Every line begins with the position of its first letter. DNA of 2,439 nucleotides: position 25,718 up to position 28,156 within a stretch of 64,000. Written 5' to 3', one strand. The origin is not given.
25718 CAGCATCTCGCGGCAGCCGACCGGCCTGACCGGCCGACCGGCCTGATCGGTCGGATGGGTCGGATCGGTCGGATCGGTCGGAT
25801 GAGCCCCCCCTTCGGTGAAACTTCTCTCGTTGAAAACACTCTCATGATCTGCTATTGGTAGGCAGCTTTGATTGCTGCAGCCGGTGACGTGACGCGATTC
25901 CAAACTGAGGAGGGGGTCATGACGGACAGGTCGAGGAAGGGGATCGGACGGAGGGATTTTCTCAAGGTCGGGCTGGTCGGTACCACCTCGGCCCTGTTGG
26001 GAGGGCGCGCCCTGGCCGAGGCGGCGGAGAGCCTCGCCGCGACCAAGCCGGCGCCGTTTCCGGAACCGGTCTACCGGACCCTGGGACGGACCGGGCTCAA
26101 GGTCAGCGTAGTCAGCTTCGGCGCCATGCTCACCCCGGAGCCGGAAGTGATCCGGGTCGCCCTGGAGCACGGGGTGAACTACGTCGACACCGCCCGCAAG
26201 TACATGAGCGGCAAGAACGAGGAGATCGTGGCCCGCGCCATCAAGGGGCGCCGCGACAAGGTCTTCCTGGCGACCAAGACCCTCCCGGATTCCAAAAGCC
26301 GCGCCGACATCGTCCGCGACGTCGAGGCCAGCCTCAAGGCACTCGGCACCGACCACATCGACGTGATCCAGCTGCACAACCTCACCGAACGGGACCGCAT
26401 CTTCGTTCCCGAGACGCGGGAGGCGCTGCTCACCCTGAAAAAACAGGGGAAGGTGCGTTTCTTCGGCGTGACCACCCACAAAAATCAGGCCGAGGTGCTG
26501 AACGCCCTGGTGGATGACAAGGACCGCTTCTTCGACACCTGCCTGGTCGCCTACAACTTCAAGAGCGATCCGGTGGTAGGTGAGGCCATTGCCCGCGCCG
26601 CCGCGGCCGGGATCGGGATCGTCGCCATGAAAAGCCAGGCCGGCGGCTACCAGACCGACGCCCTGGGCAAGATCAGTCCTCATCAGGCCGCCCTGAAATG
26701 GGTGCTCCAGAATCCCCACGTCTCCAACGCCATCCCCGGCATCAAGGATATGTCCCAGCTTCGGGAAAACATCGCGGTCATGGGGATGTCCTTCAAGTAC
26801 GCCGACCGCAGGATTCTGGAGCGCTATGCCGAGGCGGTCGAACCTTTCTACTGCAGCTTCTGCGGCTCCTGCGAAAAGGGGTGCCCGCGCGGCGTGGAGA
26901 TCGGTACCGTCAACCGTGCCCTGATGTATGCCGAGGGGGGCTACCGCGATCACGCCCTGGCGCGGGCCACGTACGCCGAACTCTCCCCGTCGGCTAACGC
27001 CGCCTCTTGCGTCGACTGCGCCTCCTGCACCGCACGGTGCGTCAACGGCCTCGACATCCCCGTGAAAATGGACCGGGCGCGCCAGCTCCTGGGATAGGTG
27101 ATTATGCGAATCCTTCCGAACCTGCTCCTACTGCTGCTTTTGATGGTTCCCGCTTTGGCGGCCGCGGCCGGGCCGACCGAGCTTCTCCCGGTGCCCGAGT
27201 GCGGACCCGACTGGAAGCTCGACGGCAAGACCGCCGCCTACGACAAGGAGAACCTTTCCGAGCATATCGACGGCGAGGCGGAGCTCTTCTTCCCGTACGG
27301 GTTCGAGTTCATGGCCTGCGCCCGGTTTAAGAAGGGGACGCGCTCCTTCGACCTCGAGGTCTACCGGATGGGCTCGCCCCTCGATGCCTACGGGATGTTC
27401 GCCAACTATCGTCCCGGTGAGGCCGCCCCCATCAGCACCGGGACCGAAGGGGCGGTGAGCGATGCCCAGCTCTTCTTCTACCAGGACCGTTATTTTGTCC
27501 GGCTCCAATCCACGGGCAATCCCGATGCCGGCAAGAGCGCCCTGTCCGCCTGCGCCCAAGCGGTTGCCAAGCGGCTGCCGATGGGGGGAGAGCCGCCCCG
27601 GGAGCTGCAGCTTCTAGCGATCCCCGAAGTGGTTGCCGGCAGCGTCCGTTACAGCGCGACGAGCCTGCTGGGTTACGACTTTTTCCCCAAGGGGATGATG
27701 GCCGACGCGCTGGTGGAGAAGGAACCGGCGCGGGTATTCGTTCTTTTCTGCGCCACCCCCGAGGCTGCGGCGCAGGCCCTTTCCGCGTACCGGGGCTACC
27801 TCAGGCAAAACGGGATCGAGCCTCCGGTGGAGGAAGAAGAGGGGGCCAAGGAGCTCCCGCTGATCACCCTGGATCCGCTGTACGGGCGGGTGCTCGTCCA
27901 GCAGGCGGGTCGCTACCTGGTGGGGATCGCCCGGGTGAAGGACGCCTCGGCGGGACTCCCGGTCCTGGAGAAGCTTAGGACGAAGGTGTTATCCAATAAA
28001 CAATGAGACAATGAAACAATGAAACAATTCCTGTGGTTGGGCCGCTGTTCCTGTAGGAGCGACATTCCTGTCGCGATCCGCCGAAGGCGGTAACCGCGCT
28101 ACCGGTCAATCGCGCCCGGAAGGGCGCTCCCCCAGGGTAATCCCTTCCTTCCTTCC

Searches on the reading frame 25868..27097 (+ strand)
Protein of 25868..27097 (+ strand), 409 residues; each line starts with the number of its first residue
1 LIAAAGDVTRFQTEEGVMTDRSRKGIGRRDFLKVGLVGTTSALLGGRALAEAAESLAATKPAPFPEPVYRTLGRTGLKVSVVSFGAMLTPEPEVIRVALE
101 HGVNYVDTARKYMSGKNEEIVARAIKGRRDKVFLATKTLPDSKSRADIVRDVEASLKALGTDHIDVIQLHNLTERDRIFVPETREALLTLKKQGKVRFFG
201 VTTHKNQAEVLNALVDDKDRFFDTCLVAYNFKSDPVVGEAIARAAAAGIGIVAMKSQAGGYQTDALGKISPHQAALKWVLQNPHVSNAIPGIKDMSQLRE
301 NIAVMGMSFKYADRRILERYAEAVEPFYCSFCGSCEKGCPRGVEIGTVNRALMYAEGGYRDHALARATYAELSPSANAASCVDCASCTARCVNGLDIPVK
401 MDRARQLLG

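Call 7: search_protein_families(library=pfam, proteins=[window:25868-27097:+], max_evalue=0.01)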
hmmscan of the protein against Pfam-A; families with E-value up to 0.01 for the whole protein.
window:25868-27097:+ (409 aa): 5 families
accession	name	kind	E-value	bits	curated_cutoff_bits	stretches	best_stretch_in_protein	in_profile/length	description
PF00248.27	Aldo_ket_red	-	3.4e-37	128.5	24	2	93-263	23-198/291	Aldo/keto reductase family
PF13534.11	Fer4_17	-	1.3e-05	26.1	22.2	1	329-396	2-61/61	4Fe-4S dicluster domain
PF13187.11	Fer4_9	-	1.8e-05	25.1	27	1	328-394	1-50/52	4Fe-4S dicluster domain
PF13183.11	Fer4_8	-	0.00057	20.8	27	1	328-394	4-67/68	4Fe-4S dicluster domain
PF13237.11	Fer4_10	-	0.0017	18.7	25.5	1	325-391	5-52/53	4Fe-4S dicluster domain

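Call 29: find_related_loci(query=window:25868-27097:+, collection=genome_contigs, flank=10000)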
Query window:25868-27097:+ (409 aa) in genome_contigs; peptide patterns used: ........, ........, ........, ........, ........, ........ (x = any residue, [..] = any of these).
133 stretches matched a pattern; 88 encode a relative of the query (tblastn E <= 1e-3); the best 80 are kept; 78 distinct loci.
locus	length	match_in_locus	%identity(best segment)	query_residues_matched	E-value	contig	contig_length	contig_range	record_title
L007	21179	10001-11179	76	17-409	0e+0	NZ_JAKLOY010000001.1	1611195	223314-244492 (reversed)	Geomonas sp. Red32 Scaffold1, whole genome shotgun sequence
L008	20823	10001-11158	74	23-408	0e+0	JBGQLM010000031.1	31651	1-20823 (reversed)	MAG: Geobacteraceae bacterium isolate OBJ2_061818_050_38 k141_1350491_length_31651_cov_10.2001, whole genome shotgun seq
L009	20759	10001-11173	73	18-408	0e+0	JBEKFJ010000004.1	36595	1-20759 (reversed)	MAG: Oryzomonas sp. isolate SPRUCE 227 SPRUCE_227_4, whole genome shotgun sequence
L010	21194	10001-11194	69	11-408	0e+0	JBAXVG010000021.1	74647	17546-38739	MAG: Desulfuromonadales bacterium isolate ELA681 MAG681_21, whole genome shotgun sequence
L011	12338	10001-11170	72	19-408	0e+0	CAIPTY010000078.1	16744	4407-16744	MAG: uncultured Desulfuromonadales bacterium isolate A14_bin-0914 genome assembly, contig: bin-0914:078/103, whole genom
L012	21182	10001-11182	72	15-408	0e+0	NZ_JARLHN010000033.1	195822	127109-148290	MAG: Oryzomonas sp. isolate MAG_BA72 MetaBAT2_Bin_72_Anoxic_k141_1673584, whole genome shotgun sequence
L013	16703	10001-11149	73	26-408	0e+0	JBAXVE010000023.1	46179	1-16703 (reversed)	MAG: Desulfuromonadales bacterium isolate ELA679 MAG679_23, whole genome shotgun sequence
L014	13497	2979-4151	72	18-408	0e+0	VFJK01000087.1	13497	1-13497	MAG: Geobacter sp. isolate Bin_37_8 c_000002106516, whole genome shotgun sequence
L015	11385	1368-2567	71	11-408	0e+0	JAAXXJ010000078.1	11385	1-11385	MAG: Nitrospirae bacterium isolate W9_Combined_metabat2_096 W9_Combined_metabat2_096_NODE_3219, whole genome shotgun seq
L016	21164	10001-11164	71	21-408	0e+0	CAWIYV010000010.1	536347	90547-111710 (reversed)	MAG: Nitrospirota bacterium isolate MFD05942.bin.1.431 genome assembly, contig: contig_35039, whole genome shotgun seque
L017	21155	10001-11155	72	24-408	0e+0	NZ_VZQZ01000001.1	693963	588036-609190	Oryzomonas japonica strain Red96 contig1, whole genome shotgun sequence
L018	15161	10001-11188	70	12-408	0e+0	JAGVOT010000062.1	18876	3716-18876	MAG: Nitrospirae bacterium isolate DeMMO3_8 c_000000089357, whole genome shotgun sequence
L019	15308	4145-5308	69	20-408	0e+0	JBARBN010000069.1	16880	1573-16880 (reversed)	MAG: Nitrospirota bacterium isolate MFD05764_ilm_asm_bin136 k127_2261813, whole genome shotgun sequence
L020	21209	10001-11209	67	8-408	0e+0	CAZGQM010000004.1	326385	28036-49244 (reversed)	MAG TPA_asm: uncultured Geoanaerobacter sp. isolate SRP302447_co2_673 genome assembly, contig: NODE_98_length_326385_cov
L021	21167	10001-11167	69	19-408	0e+0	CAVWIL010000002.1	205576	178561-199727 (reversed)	MAG: Nitrospirota bacterium isolate MFD02199.bin.2.179 genome assembly, contig: contig_10267, whole genome shotgun seque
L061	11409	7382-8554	56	8-409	9e-141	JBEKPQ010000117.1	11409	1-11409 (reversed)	MAG: Thermodesulfobacteriota bacterium isolate SPRUCE 468 SPRUCE_468_117, whole genome shotgun sequence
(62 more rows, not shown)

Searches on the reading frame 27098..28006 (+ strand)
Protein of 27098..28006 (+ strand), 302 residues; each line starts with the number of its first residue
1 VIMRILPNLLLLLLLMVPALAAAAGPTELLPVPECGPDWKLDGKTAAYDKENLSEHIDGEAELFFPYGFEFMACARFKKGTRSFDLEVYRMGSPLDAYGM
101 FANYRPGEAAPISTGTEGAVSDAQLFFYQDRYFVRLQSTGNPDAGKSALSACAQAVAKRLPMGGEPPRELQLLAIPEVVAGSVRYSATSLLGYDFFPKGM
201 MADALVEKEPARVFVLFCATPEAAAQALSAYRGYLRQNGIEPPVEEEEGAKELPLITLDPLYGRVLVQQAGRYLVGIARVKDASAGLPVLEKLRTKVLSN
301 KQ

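Call 7: search_protein_families(library=pfam, proteins=[window:27098-28006:+], max_evalue=0.01)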
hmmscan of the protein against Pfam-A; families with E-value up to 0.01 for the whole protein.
window:27098-28006:+ (302 aa): 1 family
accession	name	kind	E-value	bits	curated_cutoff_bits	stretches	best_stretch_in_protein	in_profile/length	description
PF20244.3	DUF6599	-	6.6e-35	120.8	27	1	38-218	3-185/186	Family of unknown function (DUF6599)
